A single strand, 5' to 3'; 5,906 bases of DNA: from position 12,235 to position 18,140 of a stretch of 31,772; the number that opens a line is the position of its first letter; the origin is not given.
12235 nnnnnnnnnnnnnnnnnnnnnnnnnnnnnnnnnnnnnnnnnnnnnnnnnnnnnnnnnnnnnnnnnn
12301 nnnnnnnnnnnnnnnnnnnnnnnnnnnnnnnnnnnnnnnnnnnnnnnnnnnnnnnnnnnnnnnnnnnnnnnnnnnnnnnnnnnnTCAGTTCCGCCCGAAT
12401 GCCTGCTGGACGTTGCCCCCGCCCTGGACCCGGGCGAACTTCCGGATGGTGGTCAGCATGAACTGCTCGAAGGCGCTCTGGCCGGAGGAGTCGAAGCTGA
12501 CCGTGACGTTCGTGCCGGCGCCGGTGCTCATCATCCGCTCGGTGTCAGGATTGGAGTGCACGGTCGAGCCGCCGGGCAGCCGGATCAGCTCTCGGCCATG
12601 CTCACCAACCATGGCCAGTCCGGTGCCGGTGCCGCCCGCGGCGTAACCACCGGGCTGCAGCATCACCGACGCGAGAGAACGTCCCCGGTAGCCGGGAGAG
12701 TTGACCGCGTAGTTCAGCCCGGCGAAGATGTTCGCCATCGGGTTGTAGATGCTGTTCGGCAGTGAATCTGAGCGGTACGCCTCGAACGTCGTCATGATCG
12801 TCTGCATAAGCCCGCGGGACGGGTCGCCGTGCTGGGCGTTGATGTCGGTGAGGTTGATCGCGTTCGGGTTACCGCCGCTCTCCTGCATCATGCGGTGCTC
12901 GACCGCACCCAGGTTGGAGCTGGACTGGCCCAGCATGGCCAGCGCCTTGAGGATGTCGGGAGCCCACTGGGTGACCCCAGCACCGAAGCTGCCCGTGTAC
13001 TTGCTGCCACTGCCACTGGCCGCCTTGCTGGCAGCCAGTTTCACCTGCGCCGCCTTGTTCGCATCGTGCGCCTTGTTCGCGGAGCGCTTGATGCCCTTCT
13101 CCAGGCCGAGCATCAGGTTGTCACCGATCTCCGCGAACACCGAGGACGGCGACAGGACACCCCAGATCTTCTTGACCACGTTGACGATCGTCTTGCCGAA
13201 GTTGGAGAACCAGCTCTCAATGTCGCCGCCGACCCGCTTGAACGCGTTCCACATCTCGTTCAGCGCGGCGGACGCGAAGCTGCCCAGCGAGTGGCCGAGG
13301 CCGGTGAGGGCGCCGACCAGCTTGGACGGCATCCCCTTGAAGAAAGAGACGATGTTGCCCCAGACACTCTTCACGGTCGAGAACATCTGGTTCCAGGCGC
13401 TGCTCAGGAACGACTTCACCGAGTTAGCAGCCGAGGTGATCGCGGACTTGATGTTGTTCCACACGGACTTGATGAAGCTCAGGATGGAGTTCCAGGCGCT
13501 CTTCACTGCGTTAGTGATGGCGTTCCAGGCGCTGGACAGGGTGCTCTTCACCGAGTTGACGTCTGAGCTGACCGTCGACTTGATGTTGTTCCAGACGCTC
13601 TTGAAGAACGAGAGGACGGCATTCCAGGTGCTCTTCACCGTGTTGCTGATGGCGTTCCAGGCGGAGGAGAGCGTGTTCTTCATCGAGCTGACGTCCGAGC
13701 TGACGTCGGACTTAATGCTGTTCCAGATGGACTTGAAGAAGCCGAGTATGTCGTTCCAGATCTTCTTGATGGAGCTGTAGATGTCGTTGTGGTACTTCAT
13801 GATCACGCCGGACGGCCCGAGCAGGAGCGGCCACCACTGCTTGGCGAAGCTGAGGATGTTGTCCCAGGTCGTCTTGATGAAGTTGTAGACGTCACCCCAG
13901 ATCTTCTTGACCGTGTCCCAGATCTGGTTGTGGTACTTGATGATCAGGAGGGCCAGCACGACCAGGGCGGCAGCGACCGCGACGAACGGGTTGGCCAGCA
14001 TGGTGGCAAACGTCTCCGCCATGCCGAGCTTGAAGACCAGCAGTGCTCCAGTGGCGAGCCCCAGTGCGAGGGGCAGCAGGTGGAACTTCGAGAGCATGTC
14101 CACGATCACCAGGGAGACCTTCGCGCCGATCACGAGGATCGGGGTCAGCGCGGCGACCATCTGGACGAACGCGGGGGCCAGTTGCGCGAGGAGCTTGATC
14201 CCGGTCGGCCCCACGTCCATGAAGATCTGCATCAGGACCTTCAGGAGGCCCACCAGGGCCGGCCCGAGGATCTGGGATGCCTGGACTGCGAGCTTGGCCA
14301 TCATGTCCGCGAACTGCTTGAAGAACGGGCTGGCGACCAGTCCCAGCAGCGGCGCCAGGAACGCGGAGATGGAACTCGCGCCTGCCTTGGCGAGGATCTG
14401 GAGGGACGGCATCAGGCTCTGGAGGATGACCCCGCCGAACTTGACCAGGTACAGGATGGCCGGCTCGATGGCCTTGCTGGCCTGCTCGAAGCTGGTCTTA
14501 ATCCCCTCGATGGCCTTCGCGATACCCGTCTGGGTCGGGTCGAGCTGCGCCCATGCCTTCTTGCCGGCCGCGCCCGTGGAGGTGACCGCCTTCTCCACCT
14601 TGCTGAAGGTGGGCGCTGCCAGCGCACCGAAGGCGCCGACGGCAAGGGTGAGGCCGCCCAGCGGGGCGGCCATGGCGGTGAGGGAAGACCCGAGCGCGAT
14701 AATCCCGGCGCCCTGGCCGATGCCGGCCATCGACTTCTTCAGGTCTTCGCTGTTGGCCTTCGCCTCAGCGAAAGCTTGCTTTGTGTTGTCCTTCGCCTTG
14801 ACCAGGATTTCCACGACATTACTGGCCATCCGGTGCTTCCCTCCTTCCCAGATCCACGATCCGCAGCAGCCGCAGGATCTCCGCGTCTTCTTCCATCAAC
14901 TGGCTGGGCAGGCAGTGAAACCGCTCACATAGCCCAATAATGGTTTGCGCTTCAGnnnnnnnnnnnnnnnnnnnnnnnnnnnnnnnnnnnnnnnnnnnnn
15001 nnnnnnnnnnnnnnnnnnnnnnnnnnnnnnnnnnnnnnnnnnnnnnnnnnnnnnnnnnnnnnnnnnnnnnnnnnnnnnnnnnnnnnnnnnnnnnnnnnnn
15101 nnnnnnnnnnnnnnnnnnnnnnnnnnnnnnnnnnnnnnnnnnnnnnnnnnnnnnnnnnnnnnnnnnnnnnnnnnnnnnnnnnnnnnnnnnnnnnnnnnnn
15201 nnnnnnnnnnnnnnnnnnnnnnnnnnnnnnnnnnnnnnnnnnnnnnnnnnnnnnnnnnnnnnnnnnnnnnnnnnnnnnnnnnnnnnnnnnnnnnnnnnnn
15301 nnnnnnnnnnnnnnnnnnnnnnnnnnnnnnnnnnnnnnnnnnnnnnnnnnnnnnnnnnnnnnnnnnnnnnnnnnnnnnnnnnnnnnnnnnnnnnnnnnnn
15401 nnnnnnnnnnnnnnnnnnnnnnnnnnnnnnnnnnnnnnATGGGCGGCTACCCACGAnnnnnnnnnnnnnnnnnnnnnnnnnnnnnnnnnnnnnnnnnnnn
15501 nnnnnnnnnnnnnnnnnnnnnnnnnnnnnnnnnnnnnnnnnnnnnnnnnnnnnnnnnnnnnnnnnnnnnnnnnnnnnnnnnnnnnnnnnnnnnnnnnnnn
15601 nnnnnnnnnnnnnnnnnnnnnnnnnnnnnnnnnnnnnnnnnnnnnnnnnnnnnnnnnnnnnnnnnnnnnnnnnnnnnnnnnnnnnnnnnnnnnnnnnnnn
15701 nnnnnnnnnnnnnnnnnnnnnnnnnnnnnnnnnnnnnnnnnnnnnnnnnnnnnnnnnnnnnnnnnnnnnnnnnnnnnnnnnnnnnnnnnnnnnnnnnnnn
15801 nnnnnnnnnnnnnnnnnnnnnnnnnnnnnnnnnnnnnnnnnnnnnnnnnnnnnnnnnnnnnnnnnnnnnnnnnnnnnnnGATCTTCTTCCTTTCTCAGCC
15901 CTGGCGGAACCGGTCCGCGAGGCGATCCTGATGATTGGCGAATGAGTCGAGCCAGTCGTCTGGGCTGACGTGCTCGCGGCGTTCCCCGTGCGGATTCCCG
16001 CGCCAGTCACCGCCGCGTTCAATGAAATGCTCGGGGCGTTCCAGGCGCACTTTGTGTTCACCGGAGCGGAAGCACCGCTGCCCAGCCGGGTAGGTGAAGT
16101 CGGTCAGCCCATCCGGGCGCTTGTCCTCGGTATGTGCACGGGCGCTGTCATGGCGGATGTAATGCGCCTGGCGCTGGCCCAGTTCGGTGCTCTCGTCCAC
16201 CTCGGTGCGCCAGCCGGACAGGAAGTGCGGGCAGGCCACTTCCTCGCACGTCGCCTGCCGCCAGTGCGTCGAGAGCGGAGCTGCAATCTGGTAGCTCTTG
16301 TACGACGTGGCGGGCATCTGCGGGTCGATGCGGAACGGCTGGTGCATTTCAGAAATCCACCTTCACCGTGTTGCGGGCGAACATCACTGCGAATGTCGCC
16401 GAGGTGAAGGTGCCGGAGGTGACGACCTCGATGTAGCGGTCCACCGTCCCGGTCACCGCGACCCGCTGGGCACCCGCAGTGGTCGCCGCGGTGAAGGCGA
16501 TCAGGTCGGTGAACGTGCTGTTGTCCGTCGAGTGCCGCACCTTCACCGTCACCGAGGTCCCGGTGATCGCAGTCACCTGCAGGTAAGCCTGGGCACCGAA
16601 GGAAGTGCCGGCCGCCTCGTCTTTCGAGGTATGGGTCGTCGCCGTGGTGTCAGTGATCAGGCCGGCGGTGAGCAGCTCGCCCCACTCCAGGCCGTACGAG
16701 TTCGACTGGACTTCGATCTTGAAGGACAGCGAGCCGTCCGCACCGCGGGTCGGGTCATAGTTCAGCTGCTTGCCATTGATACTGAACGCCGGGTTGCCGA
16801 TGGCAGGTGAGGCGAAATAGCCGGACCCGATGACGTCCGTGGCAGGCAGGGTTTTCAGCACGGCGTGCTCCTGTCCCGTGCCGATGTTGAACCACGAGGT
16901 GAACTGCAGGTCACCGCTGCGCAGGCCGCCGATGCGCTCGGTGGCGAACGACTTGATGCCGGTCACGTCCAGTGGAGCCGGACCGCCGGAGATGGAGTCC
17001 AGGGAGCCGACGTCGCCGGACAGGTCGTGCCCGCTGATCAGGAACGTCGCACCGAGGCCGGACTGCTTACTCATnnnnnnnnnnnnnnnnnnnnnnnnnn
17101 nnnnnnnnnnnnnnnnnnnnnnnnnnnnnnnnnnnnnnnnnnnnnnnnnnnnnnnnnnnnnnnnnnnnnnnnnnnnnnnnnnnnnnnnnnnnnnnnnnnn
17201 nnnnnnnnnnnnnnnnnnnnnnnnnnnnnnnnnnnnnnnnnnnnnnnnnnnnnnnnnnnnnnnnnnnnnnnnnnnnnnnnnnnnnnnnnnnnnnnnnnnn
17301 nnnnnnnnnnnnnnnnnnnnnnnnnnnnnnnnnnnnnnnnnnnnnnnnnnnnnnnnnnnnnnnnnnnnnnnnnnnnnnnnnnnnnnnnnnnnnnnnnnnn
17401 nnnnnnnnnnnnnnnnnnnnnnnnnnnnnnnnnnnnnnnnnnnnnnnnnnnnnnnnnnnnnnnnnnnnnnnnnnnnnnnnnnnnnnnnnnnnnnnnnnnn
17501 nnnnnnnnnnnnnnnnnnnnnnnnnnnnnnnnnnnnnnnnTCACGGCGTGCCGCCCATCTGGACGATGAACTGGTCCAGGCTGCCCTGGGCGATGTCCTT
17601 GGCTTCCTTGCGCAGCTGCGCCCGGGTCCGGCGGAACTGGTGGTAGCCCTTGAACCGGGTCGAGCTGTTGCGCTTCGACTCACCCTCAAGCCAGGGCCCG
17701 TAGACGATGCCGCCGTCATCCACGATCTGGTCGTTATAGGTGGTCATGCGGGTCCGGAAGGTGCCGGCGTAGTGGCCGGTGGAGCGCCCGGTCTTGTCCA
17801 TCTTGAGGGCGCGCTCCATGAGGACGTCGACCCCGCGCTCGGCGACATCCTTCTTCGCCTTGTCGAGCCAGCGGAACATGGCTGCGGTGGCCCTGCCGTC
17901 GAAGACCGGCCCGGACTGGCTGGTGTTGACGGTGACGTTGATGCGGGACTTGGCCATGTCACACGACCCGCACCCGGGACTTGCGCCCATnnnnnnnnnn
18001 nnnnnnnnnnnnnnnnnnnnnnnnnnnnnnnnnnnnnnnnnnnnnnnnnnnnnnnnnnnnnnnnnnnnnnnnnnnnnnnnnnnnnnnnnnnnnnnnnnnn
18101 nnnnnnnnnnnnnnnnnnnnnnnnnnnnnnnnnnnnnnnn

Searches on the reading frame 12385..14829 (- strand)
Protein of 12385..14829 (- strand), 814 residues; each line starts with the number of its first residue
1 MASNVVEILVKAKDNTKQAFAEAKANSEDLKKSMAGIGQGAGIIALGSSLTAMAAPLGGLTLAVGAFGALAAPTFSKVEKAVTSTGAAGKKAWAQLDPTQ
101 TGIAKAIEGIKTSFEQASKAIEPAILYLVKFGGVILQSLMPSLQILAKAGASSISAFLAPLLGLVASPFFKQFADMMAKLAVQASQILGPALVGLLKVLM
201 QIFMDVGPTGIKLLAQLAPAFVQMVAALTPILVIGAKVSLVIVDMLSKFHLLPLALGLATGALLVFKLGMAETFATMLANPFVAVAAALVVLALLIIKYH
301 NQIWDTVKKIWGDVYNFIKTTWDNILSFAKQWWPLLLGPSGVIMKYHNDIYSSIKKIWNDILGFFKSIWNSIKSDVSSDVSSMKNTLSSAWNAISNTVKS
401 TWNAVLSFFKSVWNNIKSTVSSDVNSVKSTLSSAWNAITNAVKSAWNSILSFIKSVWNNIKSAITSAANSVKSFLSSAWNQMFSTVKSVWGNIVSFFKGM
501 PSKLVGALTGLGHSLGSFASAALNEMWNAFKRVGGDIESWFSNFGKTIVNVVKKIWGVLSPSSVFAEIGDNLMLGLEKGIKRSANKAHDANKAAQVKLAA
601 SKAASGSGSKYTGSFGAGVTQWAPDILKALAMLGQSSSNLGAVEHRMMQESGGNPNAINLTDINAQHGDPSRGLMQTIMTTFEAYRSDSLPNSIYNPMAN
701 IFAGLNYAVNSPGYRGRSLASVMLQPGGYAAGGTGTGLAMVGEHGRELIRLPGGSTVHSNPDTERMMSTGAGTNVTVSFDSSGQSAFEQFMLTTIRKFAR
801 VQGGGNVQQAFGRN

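Call 9: search_protein_families(library=pfam, proteins=[window:12385-14829:-], max_evalue=0.01)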
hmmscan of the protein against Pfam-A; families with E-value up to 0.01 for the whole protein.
window:12385-14829:- (814 aa): 4 families
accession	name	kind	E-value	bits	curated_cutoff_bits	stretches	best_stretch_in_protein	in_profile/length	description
PF01464.25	SLT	-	2.2e-07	30.9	21.3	1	647-707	21-75/117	Transglycosylase SLT domain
PF04513.17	Baculo_PEP_C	-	1.8e-06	28.5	38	1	370-475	30-138/140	Baculovirus polyhedron envelope protein, PEP, C terminus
PF09182.16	PuR_N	-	0.0017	18.7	24.6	0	406-433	23-50/70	Bacterial purine repressor, N-terminal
PF12755.13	Vac14_Fab1_bd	-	0.0031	18.5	22.1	0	392-430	49-87/97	Vacuolar 14 Fab1-binding region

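Call 10: search_protein_families(library=phrogs, proteins=[window:12385-14829:-], max_evalue=0.01)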
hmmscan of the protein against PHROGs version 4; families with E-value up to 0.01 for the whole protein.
window:12385-14829:- (814 aa): 42 families (the best 25 are shown)
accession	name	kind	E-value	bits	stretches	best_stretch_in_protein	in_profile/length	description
phrog_58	-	tail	5.5e-65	221.5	1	12-635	318-1022/1544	tail length tape measure protein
phrog_167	-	tail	4.4e-50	171.5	3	591-746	1290-1432/1555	tail length tape measure protein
phrog_4070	-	tail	4.7e-45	155.1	2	588-746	714-873/989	tail length tape measure protein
phrog_5448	-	tail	3.5e-44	151.3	2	593-733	2567-2707/3103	tail length tape measure protein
phrog_305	-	tail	1e-38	134.6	2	398-611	555-767/1001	tail length tape measure protein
phrog_4197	-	tail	1.3e-34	120.2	2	604-747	1426-1571/1783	tail length tape measure protein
phrog_1272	-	tail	5.1e-34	118.3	2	175-499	581-943/1606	tail length tape measure protein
phrog_1535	-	tail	5.9e-34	118.4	2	18-463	594-1028/1152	tail length tape measure protein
phrog_17020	-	unknown function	2e-30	107.2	2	287-465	9-190/353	-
phrog_5493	-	tail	5.9e-30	105.3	1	9-606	471-1035/1102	tail length tape measure protein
phrog_11489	-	unknown function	3.8e-29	102.5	2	559-743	1427-1604/1717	-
phrog_4200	-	tail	4.6e-26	92.5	2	102-466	242-523/732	tail length tape measure protein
phrog_8537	-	unknown function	3.5e-23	83.5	1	601-753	120-275/384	-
phrog_991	-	tail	3.4e-20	72.3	2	180-389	574-791/1966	tail length tape measure protein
phrog_8462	-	tail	2.3e-15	57.3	1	342-631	323-544/672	tail length tape measure protein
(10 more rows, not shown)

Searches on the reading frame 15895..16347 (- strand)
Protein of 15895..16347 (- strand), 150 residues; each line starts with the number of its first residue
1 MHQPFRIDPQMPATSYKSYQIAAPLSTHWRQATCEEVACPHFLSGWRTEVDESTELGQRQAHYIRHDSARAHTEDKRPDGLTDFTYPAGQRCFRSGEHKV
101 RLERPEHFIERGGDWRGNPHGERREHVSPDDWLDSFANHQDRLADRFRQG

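Call 23: search_protein_families(library=phrogs, proteins=[window:15895-16347:-], max_evalue=0.01)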
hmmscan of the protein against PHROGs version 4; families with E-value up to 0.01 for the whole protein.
window:15895-16347:- (150 aa): 0 families

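Call 24: search_protein_families(library=pfam, proteins=[window:15895-16347:-], max_evalue=0.01)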
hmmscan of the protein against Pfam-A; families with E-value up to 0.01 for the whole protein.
window:15895-16347:- (150 aa): 1 family
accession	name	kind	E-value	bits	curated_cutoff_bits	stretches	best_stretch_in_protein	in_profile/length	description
PF21293.2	RNAseD_HRDC_C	-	0.0086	16.3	25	0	20-50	33-61/66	Ribonuclease D, C-terminal HRDC domain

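Call 82: search_protein_families(library=ncbifam, proteins=[window:15895-16347:-], max_evalue=0.01)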
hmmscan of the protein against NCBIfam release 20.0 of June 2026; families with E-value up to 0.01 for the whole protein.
window:15895-16347:- (150 aa): 0 families

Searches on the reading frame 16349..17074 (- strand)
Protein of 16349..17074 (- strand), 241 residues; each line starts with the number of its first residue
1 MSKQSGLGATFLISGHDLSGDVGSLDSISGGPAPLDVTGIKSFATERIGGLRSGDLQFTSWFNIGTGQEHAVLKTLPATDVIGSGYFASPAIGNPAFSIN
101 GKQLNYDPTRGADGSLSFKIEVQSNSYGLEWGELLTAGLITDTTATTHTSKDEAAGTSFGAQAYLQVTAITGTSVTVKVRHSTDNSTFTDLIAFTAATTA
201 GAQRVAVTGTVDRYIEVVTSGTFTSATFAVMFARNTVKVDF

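Call 23: search_protein_families(library=phrogs, proteins=[window:16349-17074:-], max_evalue=0.01)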
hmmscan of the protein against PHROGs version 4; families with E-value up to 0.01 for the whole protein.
window:16349-17074:- (241 aa): 1 family
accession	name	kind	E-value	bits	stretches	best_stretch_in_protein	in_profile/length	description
phrog_9522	-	tail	5.2e-24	85.9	1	10-234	11-240/241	major tail protein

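Call 24: search_protein_families(library=pfam, proteins=[window:16349-17074:-], max_evalue=0.01)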
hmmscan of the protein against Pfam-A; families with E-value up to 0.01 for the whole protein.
window:16349-17074:- (241 aa): 0 families

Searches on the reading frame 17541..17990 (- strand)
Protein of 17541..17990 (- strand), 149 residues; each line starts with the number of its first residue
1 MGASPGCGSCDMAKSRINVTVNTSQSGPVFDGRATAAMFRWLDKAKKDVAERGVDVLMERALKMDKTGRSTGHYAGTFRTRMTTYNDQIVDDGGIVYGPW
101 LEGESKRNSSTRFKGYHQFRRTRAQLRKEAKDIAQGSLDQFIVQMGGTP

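Call 23: search_protein_families(library=phrogs, proteins=[window:17541-17990:-], max_evalue=0.01)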
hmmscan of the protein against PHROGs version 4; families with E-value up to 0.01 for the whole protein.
window:17541-17990:- (149 aa): 0 families

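Call 24: search_protein_families(library=pfam, proteins=[window:17541-17990:-], max_evalue=0.01)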
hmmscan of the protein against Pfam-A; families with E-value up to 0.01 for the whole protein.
window:17541-17990:- (149 aa): 0 families

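Call 82: search_protein_families(library=ncbifam, proteins=[window:17541-17990:-], max_evalue=0.01)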
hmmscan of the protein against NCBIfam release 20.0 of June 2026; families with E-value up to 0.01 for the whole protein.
window:17541-17990:- (149 aa): 1 family
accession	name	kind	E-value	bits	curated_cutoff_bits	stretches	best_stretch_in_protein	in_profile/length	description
NF000106.1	40850658_otr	exception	0.007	15.5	750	1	30-84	101-155/351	oxytetracycline efflux ABC transporter Otr(C) ATP-binding subunit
